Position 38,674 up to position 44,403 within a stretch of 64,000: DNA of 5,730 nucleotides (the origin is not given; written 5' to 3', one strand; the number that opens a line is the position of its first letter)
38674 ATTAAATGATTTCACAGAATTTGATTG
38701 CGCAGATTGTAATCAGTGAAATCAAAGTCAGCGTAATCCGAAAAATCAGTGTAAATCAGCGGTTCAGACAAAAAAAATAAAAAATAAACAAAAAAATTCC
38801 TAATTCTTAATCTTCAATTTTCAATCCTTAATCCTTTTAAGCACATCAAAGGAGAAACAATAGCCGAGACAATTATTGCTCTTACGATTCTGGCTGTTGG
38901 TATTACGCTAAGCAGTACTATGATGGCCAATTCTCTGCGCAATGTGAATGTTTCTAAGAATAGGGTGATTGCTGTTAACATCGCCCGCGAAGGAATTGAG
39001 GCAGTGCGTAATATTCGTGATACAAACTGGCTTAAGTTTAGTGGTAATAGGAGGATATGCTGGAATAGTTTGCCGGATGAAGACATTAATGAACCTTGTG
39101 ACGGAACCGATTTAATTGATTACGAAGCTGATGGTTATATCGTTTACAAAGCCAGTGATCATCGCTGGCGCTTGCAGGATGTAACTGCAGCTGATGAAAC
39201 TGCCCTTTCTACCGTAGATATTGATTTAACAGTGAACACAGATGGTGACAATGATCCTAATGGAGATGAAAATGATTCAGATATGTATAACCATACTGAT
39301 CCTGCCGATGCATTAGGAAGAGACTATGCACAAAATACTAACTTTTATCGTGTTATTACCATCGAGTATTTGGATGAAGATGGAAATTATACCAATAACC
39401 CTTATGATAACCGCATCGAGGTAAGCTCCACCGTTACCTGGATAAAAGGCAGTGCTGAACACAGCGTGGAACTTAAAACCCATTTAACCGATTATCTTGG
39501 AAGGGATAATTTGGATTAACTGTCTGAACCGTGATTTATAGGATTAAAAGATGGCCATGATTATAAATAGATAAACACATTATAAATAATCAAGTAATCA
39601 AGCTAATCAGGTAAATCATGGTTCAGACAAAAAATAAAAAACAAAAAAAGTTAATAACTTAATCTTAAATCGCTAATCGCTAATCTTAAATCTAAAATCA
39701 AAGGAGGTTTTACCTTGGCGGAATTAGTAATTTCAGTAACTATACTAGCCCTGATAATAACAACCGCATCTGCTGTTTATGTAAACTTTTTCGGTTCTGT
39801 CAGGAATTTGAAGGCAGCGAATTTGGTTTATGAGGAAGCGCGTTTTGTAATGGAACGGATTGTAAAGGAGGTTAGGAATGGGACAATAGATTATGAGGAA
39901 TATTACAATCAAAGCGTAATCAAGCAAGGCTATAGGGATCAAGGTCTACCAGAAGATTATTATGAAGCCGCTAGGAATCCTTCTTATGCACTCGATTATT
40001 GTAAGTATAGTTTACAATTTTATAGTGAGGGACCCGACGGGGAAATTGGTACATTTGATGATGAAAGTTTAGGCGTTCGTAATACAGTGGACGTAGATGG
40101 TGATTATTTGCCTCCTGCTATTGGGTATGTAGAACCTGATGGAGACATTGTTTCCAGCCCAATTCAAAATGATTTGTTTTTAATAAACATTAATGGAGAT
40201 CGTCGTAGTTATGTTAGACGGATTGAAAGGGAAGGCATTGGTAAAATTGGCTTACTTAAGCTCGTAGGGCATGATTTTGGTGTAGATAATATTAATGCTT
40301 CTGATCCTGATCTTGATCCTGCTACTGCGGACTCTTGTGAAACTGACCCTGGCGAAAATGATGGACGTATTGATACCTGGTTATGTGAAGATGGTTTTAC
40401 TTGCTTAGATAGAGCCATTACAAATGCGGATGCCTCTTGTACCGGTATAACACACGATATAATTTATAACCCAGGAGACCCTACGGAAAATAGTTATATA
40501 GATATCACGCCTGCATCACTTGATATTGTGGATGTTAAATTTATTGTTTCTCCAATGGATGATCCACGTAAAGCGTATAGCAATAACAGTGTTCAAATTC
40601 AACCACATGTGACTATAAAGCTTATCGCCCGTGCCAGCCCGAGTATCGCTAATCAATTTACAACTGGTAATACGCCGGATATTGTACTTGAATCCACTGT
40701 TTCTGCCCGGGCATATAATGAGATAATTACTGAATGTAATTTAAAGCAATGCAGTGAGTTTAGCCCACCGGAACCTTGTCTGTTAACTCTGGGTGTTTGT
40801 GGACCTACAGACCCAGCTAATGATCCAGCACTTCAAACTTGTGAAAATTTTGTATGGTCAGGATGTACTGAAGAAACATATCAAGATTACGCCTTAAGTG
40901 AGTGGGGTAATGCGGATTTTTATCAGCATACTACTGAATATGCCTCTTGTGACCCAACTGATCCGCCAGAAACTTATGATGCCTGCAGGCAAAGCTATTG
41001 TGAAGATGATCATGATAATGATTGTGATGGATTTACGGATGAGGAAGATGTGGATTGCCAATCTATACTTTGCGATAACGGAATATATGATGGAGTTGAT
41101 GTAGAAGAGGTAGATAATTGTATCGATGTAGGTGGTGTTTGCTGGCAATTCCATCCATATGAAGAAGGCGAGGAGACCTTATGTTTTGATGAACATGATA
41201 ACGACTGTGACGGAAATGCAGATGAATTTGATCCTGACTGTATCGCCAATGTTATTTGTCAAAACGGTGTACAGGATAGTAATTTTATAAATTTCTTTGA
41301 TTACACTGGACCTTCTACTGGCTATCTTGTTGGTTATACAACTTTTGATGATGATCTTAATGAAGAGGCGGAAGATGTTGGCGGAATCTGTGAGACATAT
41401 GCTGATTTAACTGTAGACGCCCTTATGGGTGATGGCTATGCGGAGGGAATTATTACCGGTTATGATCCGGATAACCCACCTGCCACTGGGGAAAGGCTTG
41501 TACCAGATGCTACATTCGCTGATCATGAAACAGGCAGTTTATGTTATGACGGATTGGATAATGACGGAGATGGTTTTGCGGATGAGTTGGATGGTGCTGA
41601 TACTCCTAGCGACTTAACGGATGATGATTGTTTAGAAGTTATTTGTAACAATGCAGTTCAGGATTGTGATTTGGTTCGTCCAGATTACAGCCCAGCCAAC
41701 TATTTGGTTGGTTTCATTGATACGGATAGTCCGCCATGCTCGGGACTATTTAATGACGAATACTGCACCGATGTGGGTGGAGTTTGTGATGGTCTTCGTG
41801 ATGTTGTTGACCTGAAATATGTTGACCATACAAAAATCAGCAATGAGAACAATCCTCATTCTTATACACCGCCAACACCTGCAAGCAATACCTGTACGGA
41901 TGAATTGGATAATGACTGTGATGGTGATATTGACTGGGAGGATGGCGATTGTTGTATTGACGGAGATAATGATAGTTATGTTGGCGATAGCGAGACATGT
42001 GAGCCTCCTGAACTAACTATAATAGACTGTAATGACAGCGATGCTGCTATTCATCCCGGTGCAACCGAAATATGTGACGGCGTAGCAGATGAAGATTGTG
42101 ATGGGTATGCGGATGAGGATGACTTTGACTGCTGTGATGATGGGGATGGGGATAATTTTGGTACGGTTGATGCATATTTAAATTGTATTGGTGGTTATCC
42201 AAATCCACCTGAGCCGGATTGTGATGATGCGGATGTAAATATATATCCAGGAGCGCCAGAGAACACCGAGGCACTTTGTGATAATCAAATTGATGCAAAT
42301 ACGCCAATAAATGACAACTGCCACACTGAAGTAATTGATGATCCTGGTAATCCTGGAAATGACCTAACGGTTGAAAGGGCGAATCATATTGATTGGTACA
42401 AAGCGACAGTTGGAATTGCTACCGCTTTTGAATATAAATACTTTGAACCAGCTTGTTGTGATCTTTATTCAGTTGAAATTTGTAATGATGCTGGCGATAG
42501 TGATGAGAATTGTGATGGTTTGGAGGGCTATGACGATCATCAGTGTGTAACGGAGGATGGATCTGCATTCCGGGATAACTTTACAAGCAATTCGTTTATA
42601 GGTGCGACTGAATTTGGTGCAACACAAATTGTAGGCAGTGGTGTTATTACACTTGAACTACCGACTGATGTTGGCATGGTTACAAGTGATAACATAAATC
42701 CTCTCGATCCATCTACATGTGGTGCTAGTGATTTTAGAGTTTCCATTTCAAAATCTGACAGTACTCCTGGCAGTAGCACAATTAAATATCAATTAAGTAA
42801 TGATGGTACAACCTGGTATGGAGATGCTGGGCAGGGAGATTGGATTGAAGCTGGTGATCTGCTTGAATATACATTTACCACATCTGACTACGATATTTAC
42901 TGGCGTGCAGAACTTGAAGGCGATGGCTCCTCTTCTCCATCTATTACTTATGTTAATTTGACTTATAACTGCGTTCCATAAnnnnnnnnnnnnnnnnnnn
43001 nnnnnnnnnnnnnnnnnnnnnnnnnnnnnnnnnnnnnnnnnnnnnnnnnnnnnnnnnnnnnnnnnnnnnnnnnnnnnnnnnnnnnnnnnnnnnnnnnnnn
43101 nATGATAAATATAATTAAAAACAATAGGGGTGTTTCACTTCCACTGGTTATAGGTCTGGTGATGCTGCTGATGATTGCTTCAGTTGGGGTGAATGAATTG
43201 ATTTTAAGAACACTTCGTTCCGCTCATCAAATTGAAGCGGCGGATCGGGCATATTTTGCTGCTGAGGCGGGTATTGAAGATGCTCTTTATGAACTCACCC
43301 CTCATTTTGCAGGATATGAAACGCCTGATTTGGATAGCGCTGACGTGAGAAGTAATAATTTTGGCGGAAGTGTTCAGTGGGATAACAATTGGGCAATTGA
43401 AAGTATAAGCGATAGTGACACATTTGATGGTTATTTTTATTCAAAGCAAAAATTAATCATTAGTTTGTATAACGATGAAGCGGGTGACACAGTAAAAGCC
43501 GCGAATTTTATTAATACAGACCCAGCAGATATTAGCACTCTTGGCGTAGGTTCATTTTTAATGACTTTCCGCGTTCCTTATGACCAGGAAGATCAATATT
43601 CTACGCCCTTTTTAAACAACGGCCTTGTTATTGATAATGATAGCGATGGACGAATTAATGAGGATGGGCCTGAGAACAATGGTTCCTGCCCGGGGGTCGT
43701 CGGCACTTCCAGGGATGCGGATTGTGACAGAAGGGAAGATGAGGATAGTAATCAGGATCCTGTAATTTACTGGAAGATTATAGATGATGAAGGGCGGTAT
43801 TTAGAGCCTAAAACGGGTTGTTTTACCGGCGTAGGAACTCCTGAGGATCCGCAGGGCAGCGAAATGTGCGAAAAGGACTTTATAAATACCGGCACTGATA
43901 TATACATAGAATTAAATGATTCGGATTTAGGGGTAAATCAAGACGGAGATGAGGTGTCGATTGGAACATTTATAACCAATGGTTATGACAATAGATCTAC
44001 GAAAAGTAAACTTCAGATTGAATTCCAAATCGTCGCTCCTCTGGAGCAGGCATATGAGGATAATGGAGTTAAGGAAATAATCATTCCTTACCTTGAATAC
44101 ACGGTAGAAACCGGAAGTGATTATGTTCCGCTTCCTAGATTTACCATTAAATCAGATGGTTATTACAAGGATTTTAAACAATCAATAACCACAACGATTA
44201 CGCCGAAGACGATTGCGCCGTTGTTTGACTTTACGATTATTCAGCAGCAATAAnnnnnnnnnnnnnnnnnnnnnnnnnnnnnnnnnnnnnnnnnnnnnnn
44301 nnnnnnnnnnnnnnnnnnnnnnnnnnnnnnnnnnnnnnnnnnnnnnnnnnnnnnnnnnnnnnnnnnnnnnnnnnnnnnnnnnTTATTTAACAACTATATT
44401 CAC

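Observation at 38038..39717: Three consecutive pilin genes encode their class III signal peptides upstream of any ATG/GTG/TTG; a conserved ATC-AAR-GG may be the initiation site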

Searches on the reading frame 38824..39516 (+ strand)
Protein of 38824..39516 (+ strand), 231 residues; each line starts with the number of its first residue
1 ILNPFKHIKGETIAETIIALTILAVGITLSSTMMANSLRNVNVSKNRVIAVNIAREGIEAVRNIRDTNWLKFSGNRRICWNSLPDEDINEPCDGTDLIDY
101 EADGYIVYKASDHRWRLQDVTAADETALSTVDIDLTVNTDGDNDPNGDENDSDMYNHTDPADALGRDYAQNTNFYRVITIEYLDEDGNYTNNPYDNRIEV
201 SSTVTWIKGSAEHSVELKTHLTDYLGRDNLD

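Call 14: search_protein_families(library=pfam, proteins=[window:38845-39516:+], max_evalue=0.01)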
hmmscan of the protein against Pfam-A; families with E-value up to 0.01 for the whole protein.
seq(224 aa): 0 families

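Call 56: search_protein_families(library=ncbifam, proteins=[window:38824-39516:+], max_evalue=0.05)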
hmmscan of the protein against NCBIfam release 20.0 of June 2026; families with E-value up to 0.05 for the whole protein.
seq(231 aa): 2 families
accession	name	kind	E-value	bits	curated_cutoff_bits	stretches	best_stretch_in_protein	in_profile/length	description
TIGR02523.1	type_IV_pilV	equivalog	0.00048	20.6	52.2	1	10-63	3-56/139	type IV pilus modification protein PilV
NF041013.1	T4P_ComGE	equivalog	0.0046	17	49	1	6-59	1-54/83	competence type IV pilus minor pilin ComGE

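Call 73: find_homologous_proteins(query=window:38824-39516:+, max_evalue=0.00001)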
Query seq(231 aa) (231 aa): 298 proteins with E <= 0.00001 among 758 candidates; the best 120 are listed.
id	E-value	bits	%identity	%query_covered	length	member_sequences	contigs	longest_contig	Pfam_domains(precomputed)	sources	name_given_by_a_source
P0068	3.1e-128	444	100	86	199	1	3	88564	-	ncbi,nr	ncbi:hypothetical protein KJ742_07795 [Patescibacteria group bacterium]|nr:hypothetical protein [Pat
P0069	4.2e-84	300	64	98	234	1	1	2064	-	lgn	-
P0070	4.3e-79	283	63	100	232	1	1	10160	-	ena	-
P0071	8.4e-79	282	64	98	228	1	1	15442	-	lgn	-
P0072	3.8e-76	274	60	98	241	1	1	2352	-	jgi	jgi:hypothetical protein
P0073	4.7e-75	270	58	99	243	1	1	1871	-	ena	-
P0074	2.5e-71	258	57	96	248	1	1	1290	-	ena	-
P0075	5.2e-70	254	54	97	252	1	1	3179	-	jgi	jgi:hypothetical protein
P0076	1.4e-69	252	57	99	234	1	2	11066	-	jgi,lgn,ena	jgi:hypothetical protein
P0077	1.6e-69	252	58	100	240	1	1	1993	-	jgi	jgi:hypothetical protein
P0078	5.5e-69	250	57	100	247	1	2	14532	-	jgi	jgi:hypothetical protein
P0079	5.9e-69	250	55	100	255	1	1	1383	-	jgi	jgi:hypothetical protein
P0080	1.4e-68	249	57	100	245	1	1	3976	-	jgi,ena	-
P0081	6.2e-68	247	58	96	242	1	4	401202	-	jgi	jgi:hypothetical protein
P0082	2.7e-67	245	56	96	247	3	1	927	-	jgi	jgi:hypothetical protein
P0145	2.2e-49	186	43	100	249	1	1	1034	PF07963.18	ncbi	-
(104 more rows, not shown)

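Call 83: predict_structure(alignment_id=A5)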
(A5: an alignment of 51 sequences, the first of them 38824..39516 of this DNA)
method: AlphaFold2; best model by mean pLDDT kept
length: 231 residues; sequences in the alignment: 51
mean_pLDDT: 89.5   pTM: 0.81
mean pLDDT of the five models: 89.5, 89.1, 87.5, 86.7, 85.2
residues with pLDDT >= 90: 150; 70-90: 63; 50-70: 16; < 50: 2
segments of 3 or more residues with pLDDT < 50: none
pLDDT, mean of each block of 10 residues (from residue 1): 55 85 95 89 93 98 93 89 90 92 94 95 94 89 81 93 92 97 94 91 96 97 70 55
secondary structure, 60 per line:
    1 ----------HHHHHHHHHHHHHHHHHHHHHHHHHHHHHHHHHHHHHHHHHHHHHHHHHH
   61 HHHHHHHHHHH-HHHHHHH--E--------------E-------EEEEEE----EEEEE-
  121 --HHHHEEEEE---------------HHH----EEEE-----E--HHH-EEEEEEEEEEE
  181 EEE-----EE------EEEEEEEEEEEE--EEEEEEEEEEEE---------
elements in order: H11-71 H73-79 E105-110 E115-119 H123-126 E127-131 E154-157 E170-183 E197-208 E211-222

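Call 86: fold_search(model_id=the predicted structure, library=pdb)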
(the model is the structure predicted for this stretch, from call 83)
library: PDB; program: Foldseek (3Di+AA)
matches with E <= 10: 469; with E <= 0.001: 0
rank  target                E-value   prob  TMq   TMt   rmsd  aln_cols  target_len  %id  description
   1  1xbr_A                2.0e-01  0.08  0.14  0.18  19.0       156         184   10  T DOMAIN FROM XENOPUS LAEVIS BOUND TO DNA (released 1998-01-16)
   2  4l8h_A                2.3e-01  0.80  0.17  0.30   5.6        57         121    5  Bacteriophage Qbeta coat protein in complex with RNA operator hairpin (released 2013-10-02)
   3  1y8c                  2.8e-01  0.72  0.17  0.17   3.3        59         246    7  Crystal structure of a S-adenosylmethionine-dependent methyltransferase from Clostridium acetobutylicum ATCC 824 (released 2004-12-28)
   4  8q2c_A                2.8e-01  0.14  0.17  0.22  12.6       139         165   14  Crystal structure of the E. coli PqiC Lipoprotein (released 2023-09-20)
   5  8s80_F                3.3e-01  0.18  0.13  0.13   7.4        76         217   17  Domains 4 and 5 of Sap S-layer protein from Bacillus anthracis (released 2024-11-20)
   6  4l8h_B                4.5e-01  0.44  0.17  0.30   6.1        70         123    4  Bacteriophage Qbeta coat protein in complex with RNA operator hairpin (released 2013-10-02)
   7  7hi8                  4.8e-01  0.06  0.14  0.18  17.8       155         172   13  PanDDA analysis group deposition -- Crystal Structure of ground state model of human Brachyury (released 2024-10-16)
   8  6yfe_AB               5.1e-01  0.20  0.19  0.33   9.9       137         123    8  Virus-like particle of Beihai levi-like virus 19 (released 2020-09-02)
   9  3uiz_D                6.4e-01  0.03  0.12  0.19  17.3       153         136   12  Crystal structure of SefD_dscA in D2O (released 2012-05-02)
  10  9l6b_B                7.7e-01  0.15  0.14  0.36   4.9        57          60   14  A ROS-Sensing Transcription Factor Promotes RpoS Accumulation to Resist Oxidative Stress (released 2025-01-29)
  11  8s80_A                7.7e-01  0.11  0.12  0.12   7.7        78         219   15  Domains 4 and 5 of Sap S-layer protein from Bacillus anthracis (released 2024-11-20)
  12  6yft_AA               8.1e-01  0.15  0.14  0.26   8.6        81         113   11  Virus-like particle of Wenzhou levi-like virus 1 (released 2020-09-02)
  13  4x41_B                9.1e-01  0.23  0.15  0.12   6.2        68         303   12  Crystal Structure of Protein Arginine Methyltransferase PRMT8 (released 2015-11-18)
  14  5bsz                  9.7e-01  0.54  0.17  0.16   3.3        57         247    9  X-ray structure of the sugar N-methyltransferase KedS8 from Streptoalloteichus sp ATCC 53650 (released 2015-07-29)
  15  9icz_A                9.7e-01  0.35  0.18  0.15   3.1        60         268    5  C-Methyltransferase SeMT from Saccharopolyspora erythraea (released 2025-12-10)
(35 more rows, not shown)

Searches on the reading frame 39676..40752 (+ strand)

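Call 56: search_protein_families(library=ncbifam, proteins=[window:39676-40752:+], max_evalue=0.05)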
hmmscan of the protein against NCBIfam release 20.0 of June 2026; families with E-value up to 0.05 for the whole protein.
seq(359 aa): 2 families
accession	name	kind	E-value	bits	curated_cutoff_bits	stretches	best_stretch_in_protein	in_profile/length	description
TIGR02599.1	TIGR02599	subfamily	5e-08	32.6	256.5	1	11-83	1-71/361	Verru_Chthon cassette protein C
TIGR02532.1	IV_pilin_GFxxxE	domain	0.0024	17.6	16.3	1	10-31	2-23/24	prepilin-type N-terminal cleavage/methylation domain-containing protein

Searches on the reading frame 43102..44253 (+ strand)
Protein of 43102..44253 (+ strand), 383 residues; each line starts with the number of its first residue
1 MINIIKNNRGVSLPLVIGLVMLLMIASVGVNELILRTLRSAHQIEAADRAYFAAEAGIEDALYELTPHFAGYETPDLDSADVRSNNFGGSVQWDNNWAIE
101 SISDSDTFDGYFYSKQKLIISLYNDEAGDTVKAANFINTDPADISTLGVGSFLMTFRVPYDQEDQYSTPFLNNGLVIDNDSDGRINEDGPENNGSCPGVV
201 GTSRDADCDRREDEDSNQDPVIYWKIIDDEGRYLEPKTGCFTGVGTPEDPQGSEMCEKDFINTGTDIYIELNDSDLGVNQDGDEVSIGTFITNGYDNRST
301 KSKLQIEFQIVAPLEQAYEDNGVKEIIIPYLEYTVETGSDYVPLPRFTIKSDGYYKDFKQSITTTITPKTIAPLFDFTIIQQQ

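Call 14: search_protein_families(library=pfam, proteins=[window:43102-44253:+], max_evalue=0.01)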
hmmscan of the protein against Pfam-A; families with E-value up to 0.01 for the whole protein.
window:43102-44253:+ (383 aa): 0 families

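Call 56: search_protein_families(library=ncbifam, proteins=[window:43102-44253:+], max_evalue=0.05)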
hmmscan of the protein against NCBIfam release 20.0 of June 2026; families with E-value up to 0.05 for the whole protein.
window:43102-44253:+ (383 aa): 2 families
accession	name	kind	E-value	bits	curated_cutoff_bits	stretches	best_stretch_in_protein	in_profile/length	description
NF008957.0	PRK12300.1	subfamily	0.0064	14.5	677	1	80-117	490-527/946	leucine--tRNA ligase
TIGR00395.1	leuS_arch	equivalog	0.0068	14.4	648.5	1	78-124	486-532/938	leucine--tRNA ligase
